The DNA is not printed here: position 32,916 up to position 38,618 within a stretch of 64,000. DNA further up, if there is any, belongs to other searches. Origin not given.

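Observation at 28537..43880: Island-borne PspA-NfeD-flotillin-giant AAA+ ATPase-rhomboid-MtfA/SEC-C-PLD gene cluster: candidate undescribed membrane-remodelling or defence system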

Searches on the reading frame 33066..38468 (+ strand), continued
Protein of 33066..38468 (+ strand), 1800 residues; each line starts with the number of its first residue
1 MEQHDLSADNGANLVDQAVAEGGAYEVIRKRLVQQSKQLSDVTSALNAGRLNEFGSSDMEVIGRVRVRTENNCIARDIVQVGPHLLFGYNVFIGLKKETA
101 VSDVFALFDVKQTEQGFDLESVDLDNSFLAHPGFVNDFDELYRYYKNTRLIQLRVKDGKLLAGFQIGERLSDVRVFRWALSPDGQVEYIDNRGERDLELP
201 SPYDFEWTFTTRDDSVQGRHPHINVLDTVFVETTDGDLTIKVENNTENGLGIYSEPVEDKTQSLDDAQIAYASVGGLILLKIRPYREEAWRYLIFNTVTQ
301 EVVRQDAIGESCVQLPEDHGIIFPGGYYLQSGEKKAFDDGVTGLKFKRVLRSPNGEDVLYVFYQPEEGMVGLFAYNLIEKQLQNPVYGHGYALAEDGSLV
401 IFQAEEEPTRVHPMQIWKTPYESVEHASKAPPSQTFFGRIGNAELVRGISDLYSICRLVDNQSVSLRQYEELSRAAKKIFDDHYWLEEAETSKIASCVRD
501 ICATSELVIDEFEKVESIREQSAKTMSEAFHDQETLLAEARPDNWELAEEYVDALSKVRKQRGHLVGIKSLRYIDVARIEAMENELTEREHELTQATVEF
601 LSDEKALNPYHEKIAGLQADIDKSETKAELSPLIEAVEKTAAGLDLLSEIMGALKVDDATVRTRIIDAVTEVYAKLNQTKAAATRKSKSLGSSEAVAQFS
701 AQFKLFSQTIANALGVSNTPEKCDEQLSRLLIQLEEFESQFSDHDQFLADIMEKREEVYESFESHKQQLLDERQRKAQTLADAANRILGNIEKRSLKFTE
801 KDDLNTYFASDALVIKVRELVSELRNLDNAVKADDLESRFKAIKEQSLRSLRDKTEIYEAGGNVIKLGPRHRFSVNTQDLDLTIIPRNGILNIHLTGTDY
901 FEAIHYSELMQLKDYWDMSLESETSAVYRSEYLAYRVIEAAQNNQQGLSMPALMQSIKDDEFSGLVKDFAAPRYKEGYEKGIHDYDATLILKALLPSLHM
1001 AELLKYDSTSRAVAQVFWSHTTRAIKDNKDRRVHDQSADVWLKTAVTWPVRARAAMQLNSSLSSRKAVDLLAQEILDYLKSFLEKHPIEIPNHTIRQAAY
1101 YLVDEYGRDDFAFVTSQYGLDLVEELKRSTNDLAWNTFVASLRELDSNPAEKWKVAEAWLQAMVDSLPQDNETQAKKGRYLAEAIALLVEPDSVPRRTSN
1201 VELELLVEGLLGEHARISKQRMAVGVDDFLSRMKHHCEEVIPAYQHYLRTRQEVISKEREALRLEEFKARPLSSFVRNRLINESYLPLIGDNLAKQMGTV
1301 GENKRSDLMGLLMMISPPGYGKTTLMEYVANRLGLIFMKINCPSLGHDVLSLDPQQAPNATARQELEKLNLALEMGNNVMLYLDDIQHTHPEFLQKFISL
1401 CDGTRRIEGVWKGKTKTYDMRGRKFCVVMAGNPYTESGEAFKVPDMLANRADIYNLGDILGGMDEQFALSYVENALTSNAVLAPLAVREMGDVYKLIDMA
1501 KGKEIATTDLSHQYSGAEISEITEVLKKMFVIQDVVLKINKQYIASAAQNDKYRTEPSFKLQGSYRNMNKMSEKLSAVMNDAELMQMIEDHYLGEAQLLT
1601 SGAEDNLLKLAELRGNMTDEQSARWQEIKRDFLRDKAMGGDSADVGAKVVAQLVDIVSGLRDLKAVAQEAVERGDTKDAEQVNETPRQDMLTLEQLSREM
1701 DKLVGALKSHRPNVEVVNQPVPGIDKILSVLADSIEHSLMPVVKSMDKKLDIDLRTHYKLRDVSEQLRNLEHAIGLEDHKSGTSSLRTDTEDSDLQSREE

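Call 18: find_homologous_proteins(query=window:33066-38468:+, max_evalue=1e-10)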
Query window:33066-38468:+ (1800 aa): 6370 proteins with E <= 1e-10 among 8000 candidates; the best 120 are listed.
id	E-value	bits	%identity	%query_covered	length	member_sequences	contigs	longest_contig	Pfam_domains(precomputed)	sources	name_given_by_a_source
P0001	0.0e+0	4025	100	100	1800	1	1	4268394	PF12458.14,PF00004.36,PF13401.13,PF07728.21,PF25472.2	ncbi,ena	-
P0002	0.0e+0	3212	80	99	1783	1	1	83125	PF12458.14,PF00004.36,PF25472.2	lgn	-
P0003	0.0e+0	2909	73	98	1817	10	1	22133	PF12458.14,PF00004.36,PF13401.13,PF07728.21,PF25472.2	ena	-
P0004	0.0e+0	2895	72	99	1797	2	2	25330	PF12458.14,PF00004.36,PF25472.2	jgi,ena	-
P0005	0.0e+0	2870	72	99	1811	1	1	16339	PF12458.14,PF00004.36,PF13401.13,PF07728.21,PF25472.2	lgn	-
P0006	0.0e+0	2858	71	98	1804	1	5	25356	PF12458.14,PF00004.36,PF13401.13,PF25472.2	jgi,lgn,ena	-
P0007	0.0e+0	2857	71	98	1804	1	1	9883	PF12458.14,PF00004.36,PF13401.13,PF25472.2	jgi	-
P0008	0.0e+0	2856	72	99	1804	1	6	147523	PF12458.14,PF00004.36,PF13401.13,PF07728.21,PF25472.2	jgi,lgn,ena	-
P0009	0.0e+0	2849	71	99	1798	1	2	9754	PF12458.14,PF00004.36,PF13401.13,PF25472.2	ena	-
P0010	0.0e+0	2846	71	98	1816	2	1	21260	PF12458.14,PF00004.36,PF13401.13,PF25472.2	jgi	-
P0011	0.0e+0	2839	71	99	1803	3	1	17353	PF12458.14,PF00004.36,PF13401.13,PF25472.2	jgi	jgi:hypothetical protein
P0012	0.0e+0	2830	71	98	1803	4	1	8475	PF12458.14,PF00004.36,PF13401.13,PF25472.2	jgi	jgi:hypothetical protein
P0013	0.0e+0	2824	71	99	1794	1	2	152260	PF12458.14,PF00004.36,PF13401.13,PF25472.2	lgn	-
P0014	0.0e+0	2819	71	99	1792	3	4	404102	PF12458.14,PF00004.36,PF13401.13,PF25472.2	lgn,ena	-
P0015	0.0e+0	2818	71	98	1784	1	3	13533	PF12458.14,PF00004.36,PF13401.13,PF25472.2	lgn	-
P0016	0.0e+0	2816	71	99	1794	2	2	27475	PF12458.14,PF00004.36,PF13401.13,PF25472.2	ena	-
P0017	0.0e+0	2813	70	98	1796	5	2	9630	PF12458.14,PF00004.36,PF13401.13,PF07728.21,PF25472.2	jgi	jgi:hypothetical protein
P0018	0.0e+0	2805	70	99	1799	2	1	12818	PF12458.14,PF00004.36,PF13401.13,PF25472.2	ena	-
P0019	0.0e+0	2792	70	99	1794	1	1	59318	PF12458.14,PF00004.36,PF13401.13,PF25472.2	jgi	jgi:MoxR-like ATPase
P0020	0.0e+0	2781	70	98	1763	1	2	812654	PF12458.14,PF00004.36,PF13401.13,PF07728.21,PF25472.2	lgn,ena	-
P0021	0.0e+0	2771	70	99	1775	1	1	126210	PF12458.14,PF00004.36,PF13401.13,PF25472.2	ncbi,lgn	-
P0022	0.0e+0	2770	70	98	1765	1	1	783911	PF12458.14,PF00004.36,PF13401.13,PF25472.2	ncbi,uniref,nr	ncbi:AAA family ATPase [Pseudomaricurvus alkylphenolicus]|uniref:DNA repair ATPase n=1 Tax=Pseudomar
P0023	0.0e+0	2769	69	98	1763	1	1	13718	PF12458.14,PF00004.36,PF13401.13,PF07728.21,PF25472.2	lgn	-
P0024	0.0e+0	2768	69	98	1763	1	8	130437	PF12458.14,PF00004.36,PF13401.13,PF07728.21,PF25472.2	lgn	-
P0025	0.0e+0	2767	69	99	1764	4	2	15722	PF12458.14,PF00004.36,PF13401.13,PF07728.21,PF25472.2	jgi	-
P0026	0.0e+0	2767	69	99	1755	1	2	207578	PF12458.14,PF00004.36,PF13401.13,PF07728.21,PF25472.2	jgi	jgi:ATPase involved in DNA repair/ATPase family associated with various cellular activities (AAA)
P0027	0.0e+0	2766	69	98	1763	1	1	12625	PF12458.14,PF00004.36,PF13401.13,PF07728.21,PF25472.2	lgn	-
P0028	0.0e+0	2762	68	99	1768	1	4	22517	PF12458.14,PF00004.36,PF13401.13,PF07728.21,PF25472.2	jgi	-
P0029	0.0e+0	2762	69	99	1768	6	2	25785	PF12458.14,PF00004.36,PF13401.13,PF07728.21,PF25472.2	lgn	-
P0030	0.0e+0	2755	69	98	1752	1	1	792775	PF12458.14,PF00004.36,PF13401.13,PF07728.21,PF25472.2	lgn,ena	-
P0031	0.0e+0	2752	69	98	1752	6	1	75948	PF12458.14,PF00004.36,PF07728.21,PF25472.2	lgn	-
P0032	0.0e+0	2750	69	99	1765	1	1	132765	PF12458.14,PF00004.36,PF13401.13,PF07728.21,PF25472.2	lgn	-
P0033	0.0e+0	2745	68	99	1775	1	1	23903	PF12458.14,PF00004.36,PF13401.13,PF07728.21,PF25472.2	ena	-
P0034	0.0e+0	2740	68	99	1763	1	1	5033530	PF12458.14,PF00004.36,PF13401.13,PF07728.21,PF25472.2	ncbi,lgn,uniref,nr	ncbi:DNA repair ATPase [Teredinibacter sp. KSP-S5-2]|uniref:DNA repair ATPase n=1 Tax=Teredinibacter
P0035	0.0e+0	2732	69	99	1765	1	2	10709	PF12458.14,PF00004.36,PF13401.13,PF07728.21,PF25472.2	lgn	-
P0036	0.0e+0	2729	68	99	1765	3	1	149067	PF12458.14,PF00004.36,PF13401.13,PF07728.21,PF25472.2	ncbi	-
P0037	0.0e+0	2727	68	98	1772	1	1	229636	PF12458.14,PF00004.36,PF13401.13,PF07728.21,PF25472.2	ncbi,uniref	ncbi:DNA repair ATPase [Pseudoteredinibacter isoporae]|uniref:DNA repair ATPase n=1 Tax=Pseudoteredi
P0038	0.0e+0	2727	68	98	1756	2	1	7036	PF12458.14,PF00004.36,PF13401.13,PF07728.21,PF25472.2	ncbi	-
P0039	0.0e+0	2722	68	99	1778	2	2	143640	PF12458.14,PF00004.36,PF13401.13,PF07728.21,PF25472.2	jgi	jgi:MoxR-like ATPase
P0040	0.0e+0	2720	68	98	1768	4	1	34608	PF12458.14,PF00004.36,PF13401.13,PF07728.21,PF25472.2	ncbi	-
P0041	0.0e+0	2719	68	99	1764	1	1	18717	PF12458.14,PF00004.36,PF07728.21,PF25472.2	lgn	-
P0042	0.0e+0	2715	68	98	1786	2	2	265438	PF12458.14,PF00004.36,PF07728.21,PF25472.2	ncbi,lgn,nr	ncbi:AAA family ATPase [Pseudoteredinibacter isoporae]|nr:AAA family ATPase [Pseudoteredinibacter is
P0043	0.0e+0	2715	67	99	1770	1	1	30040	PF12458.14,PF00004.36,PF13401.13,PF07728.21,PF25472.2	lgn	-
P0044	0.0e+0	2713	68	99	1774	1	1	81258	PF12458.14,PF00004.36,PF13401.13,PF07728.21,PF25472.2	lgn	-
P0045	0.0e+0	2711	68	99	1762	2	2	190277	PF12458.14,PF00004.36,PF13401.13,PF07728.21,PF25472.2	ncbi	ncbi:MAG: DNA repair ATPase [Cellvibrionaceae bacterium]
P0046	0.0e+0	2701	68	98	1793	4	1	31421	PF12458.14,PF00004.36,PF13401.13,PF25472.2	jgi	-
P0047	0.0e+0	2698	68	98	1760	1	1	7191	PF12458.14,PF00004.36,PF13401.13,PF07728.21,PF25472.2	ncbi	-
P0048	0.0e+0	2698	67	99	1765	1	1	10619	PF12458.14,PF00004.36,PF13401.13,PF07728.21,PF25472.2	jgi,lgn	jgi:hypothetical protein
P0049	0.0e+0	2696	68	98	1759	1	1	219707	PF12458.14,PF00004.36,PF13401.13,PF07728.21,PF25472.2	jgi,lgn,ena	-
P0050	0.0e+0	2691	67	99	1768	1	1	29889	PF12458.14,PF00004.36,PF25472.2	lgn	-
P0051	0.0e+0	2689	68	98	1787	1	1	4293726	PF12458.14,PF00004.36,PF07728.21,PF25472.2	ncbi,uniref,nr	ncbi:DNA repair protein [Bacterioplanes sanyensis]|uniref:DNA repair protein n=1 Tax=Bacterioplanes 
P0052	0.0e+0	2689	68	98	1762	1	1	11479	PF12458.14,PF00004.36,PF13401.13,PF07728.21,PF25472.2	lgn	-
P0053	0.0e+0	2687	67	98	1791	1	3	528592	PF12458.14,PF00004.36,PF13401.13,PF25472.2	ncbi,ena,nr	ncbi:DNA repair protein [Gammaproteobacteria bacterium 45_16_T64]|nr:DNA repair protein [Gammaproteo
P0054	0.0e+0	2684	67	99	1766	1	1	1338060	PF12458.14,PF00004.36,PF13401.13,PF07728.21,PF25472.2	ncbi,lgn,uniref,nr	ncbi:ATPase family protein associated with various cellular activities (AAA) [Sinobacterium caligoid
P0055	0.0e+0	2683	67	98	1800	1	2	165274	PF12458.14,PF00004.36,PF25472.2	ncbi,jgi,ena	-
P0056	0.0e+0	2677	67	98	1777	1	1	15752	PF12458.14,PF00004.36,PF13401.13,PF07728.21,PF25472.2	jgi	jgi:MoxR-like ATPase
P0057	0.0e+0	2673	68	99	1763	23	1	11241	PF12458.14,PF00004.36,PF25472.2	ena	-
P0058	0.0e+0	2673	67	98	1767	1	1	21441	PF12458.14,PF00004.36,PF13401.13,PF07728.21,PF25472.2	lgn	-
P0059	0.0e+0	2670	67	98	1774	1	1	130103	PF12458.14,PF00004.36,PF13401.13,PF07728.21,PF25472.2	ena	-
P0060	0.0e+0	2668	67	99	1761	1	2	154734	PF12458.14,PF00004.36,PF13401.13,PF25472.2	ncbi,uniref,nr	ncbi:DNA repair ATPase [Gilvimarinus sp. SDUM040013]|uniref:DNA repair ATPase n=1 Tax=Gilvimarinus g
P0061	0.0e+0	2664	67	99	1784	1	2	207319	PF12458.14,PF00004.36,PF25472.2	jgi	-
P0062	0.0e+0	2663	67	98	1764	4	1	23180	PF12458.14,PF00004.36,PF13401.13,PF07728.21,PF25472.2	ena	-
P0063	0.0e+0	2662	67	98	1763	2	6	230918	PF12458.14,PF00004.36,PF13401.13,PF07728.21,PF25472.2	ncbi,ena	-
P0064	0.0e+0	2661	66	98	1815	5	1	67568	PF12458.14,PF00004.36,PF07728.21,PF25472.2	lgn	-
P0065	0.0e+0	2661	67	98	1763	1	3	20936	PF12458.14,PF00004.36,PF13401.13,PF07728.21,PF25472.2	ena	-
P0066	0.0e+0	2660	67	98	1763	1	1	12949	PF12458.14,PF00004.36,PF13401.13,PF07728.21,PF25472.2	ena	-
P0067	0.0e+0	2656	67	98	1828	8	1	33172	PF12458.14,PF00004.36,PF13401.13,PF25472.2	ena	-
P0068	0.0e+0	2656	66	98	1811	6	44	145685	PF12458.14,PF00004.36,PF07728.21,PF25472.2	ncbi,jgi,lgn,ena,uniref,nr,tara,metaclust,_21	ncbi:MAG: DNA repair protein [Oceanospirillaceae bacterium]|uniref:DNA repair ATPase n=1 Tax=unclass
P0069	0.0e+0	2655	67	98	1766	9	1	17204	PF12458.14,PF00004.36,PF13401.13,PF07728.21,PF25472.2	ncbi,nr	ncbi:MAG: DNA repair ATPase [Reinekea sp.]|nr:DNA repair ATPase [Reinekea sp.]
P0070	0.0e+0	2651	67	98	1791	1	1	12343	PF12458.14,PF00004.36,PF13401.13,PF07728.21,PF25472.2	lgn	-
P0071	0.0e+0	2649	66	98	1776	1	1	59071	PF12458.14,PF00004.36,PF13401.13,PF07728.21,PF25472.2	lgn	-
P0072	0.0e+0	2647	67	98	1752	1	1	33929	PF12458.14,PF00004.36,PF13401.13,PF07728.21,PF25472.2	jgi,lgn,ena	jgi:ATPase family associated with various cellular activities (AAA)./ATPase involved in DNA repair.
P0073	0.0e+0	2638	67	98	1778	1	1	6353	PF12458.14,PF00004.36,PF25472.2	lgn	-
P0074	0.0e+0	2638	67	98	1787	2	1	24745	PF12458.14,PF00004.36,PF13401.13,PF07728.21,PF25472.2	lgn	-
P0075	0.0e+0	2636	67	98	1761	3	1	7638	PF12458.14,PF00004.36,PF13401.13,PF25472.2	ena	-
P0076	0.0e+0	2635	66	99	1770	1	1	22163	PF12458.14,PF00004.36,PF13401.13,PF07728.21,PF25472.2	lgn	-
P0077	0.0e+0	2635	66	98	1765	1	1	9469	PF12458.14,PF00004.36,PF13401.13,PF07728.21,PF25472.2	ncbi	-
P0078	0.0e+0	2634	65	99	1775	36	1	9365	PF12458.14,PF00004.36,PF13401.13,PF25472.2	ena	-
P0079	0.0e+0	2633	66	99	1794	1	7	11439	PF12458.14,PF00004.36,PF13401.13,PF25472.2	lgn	-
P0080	0.0e+0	2633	66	98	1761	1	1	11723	PF12458.14,PF00004.36,PF13401.13,PF07728.21,PF25472.2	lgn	-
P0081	0.0e+0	2629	66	98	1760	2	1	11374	PF12458.14,PF00004.36,PF13401.13,PF07728.21,PF25472.2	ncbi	-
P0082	0.0e+0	2626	66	98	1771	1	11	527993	PF12458.14,PF00004.36,PF13401.13,PF07728.21,PF25472.2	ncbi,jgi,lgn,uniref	ncbi:DNA repair ATPase [Reinekea sp.]|jgi:hypothetical protein|uniref:DNA repair ATPase n=1 Tax=Rein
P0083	0.0e+0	2620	66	98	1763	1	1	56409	PF12458.14,PF00004.36,PF13401.13,PF07728.21,PF25472.2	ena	-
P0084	0.0e+0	2619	66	98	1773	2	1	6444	PF12458.14,PF00004.36,PF13401.13,PF25472.2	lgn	-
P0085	0.0e+0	2619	66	98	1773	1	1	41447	PF12458.14,PF00004.36,PF13401.13,PF25472.2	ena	-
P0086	0.0e+0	2617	66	98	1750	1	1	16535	PF12458.14,PF00004.36,PF13401.13,PF25472.2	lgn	-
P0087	0.0e+0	2616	66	98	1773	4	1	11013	PF12458.14,PF00004.36,PF13401.13,PF25472.2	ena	-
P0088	0.0e+0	2616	66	98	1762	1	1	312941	PF12458.14,PF00004.36,PF13401.13,PF07728.21,PF25472.2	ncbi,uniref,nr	ncbi:AAA family ATPase [Exilibacterium tricleocarpae]|uniref:AAA family ATPase n=1 Tax=Exilibacteriu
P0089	0.0e+0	2615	66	98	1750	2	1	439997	PF12458.14,PF00004.36,PF13401.13,PF07728.21,PF25472.2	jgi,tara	tara:strand:+ start:14027 stop:19279 length:5253 start_codon:yes stop_codon:yes gene_type:complete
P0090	0.0e+0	2614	67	98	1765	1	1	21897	PF12458.14,PF00004.36,PF25472.2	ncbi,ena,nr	ncbi:MAG: DNA repair ATPase [Pseudomonadales bacterium]|nr:DNA repair ATPase [Pseudomonadales bacter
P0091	0.0e+0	2613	65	100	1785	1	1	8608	PF12458.14,PF00004.36,PF13401.13,PF07728.21,PF25472.2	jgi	jgi:hypothetical protein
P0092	0.0e+0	2611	66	98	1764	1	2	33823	PF12458.14,PF00004.36,PF25472.2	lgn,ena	-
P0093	0.0e+0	2610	65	98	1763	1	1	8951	PF12458.14,PF00004.36,PF25472.2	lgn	-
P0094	0.0e+0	2607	65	98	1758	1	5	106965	PF12458.14,PF00004.36,PF13401.13,PF07728.21,PF25472.2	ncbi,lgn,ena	-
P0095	0.0e+0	2606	65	98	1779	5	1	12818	PF12458.14,PF00004.36,PF13401.13,PF07728.21,PF25472.2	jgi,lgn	jgi:tRNA U34 5-methylaminomethyl-2-thiouridine-forming methyltransferase MnmC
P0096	0.0e+0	2605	65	99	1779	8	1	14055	PF12458.14,PF00004.36,PF13401.13,PF07728.21,PF25472.2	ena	-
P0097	0.0e+0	2602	65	99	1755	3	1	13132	PF12458.14,PF00004.36,PF13401.13,PF25472.2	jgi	-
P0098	0.0e+0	2601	65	99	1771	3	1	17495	PF12458.14,PF00004.36,PF07728.21,PF25472.2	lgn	-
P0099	0.0e+0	2601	65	98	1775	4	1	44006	PF12458.14,PF00004.36,PF13401.13,PF07728.21,PF25472.2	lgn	-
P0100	0.0e+0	2600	66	98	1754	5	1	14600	PF12458.14,PF00004.36,PF13401.13,PF25472.2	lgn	-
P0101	0.0e+0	2600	65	98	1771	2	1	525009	PF12458.14,PF00004.36,PF13401.13,PF07728.21,PF25472.2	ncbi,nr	ncbi:DNA repair ATPase [Reinekea forsetii]|nr:DNA repair ATPase [Reinekea forsetii]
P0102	0.0e+0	2599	66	98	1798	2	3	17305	PF12458.14,PF00004.36,PF25472.2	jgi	jgi:hypothetical protein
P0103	0.0e+0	2594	66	98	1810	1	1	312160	PF12458.14,PF00004.36,PF25472.2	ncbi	-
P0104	0.0e+0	2594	65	98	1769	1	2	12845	PF12458.14,PF00004.36,PF13401.13,PF07728.21,PF25472.2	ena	-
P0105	0.0e+0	2594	65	98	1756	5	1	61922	PF12458.14,PF00004.36,PF25472.2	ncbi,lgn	-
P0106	0.0e+0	2593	65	99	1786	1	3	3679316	PF12458.14,PF00004.36,PF13401.13,PF07728.21,PF25472.2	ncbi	ncbi:MAG: DNA repair ATPase [Cellvibrionaceae bacterium]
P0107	0.0e+0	2593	66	99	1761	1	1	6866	PF12458.14,PF00004.36,PF13401.13,PF07728.21,PF25472.2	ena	-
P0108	0.0e+0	2591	65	98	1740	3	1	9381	PF12458.14,PF00004.36,PF13401.13,PF25472.2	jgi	-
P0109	0.0e+0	2591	65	99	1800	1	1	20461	PF12458.14,PF00004.36,PF13401.13,PF07728.21,PF25472.2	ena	-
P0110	0.0e+0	2589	65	98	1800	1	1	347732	PF12458.14,PF00004.36,PF07728.21,PF25472.2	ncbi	-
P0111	0.0e+0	2586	65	98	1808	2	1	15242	PF12458.14,PF00004.36,PF07728.21,PF25472.2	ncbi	-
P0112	0.0e+0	2586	65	98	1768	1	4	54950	PF12458.14,PF00004.36,PF13401.13,PF25472.2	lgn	-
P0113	0.0e+0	2584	65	98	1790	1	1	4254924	PF12458.14,PF00004.36,PF07728.21,PF25472.2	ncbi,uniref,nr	ncbi:DNA repair ATPase [Alkalimarinus alittae]|uniref:DNA repair ATPase n=1 Tax=Alkalimarinus alitta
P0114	0.0e+0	2584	64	100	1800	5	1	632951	PF12458.14,PF00004.36,PF07728.21,PF25472.2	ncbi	ncbi:DNA repair ATPase [Aurantivibrio infirmus]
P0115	0.0e+0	2583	65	98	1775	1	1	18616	PF12458.14,PF00004.36,PF13401.13,PF07728.21,PF25472.2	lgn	-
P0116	0.0e+0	2582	65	98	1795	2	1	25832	PF12458.14,PF00004.36,PF07728.21,PF25472.2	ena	-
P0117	0.0e+0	2582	65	99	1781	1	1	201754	PF12458.14,PF00004.36,PF13401.13,PF07728.21,PF25472.2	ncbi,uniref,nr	ncbi:DNA repair protein [Hahella sp. CCB-MM4]|uniref:DNA repair ATPase n=1 Tax=Hahella sp. (strain C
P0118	0.0e+0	2582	65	99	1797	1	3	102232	PF12458.14,PF00004.36,PF13401.13,PF07728.21,PF25472.2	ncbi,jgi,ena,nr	ncbi:DNA repair protein [Gammaproteobacteria bacterium 54_18_T64]|nr:DNA repair protein [Gammaproteo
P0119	0.0e+0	2581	65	98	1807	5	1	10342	PF12458.14,PF00004.36,PF25472.2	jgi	-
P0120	0.0e+0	2581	66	94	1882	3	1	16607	PF12458.14,PF00004.36,PF25472.2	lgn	-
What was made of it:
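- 33066..38468 (+): bacE orthologue: a 1800-aa protein with DUF3686 (39-484), DUF7902 (605-688), a long helical middle region, and one AAA+ module (~1300-1480) with Walker A GYGKT, Walker B DD, N1432 and R1450. More than 6370 relatives at E<=1e-10 (call 18).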
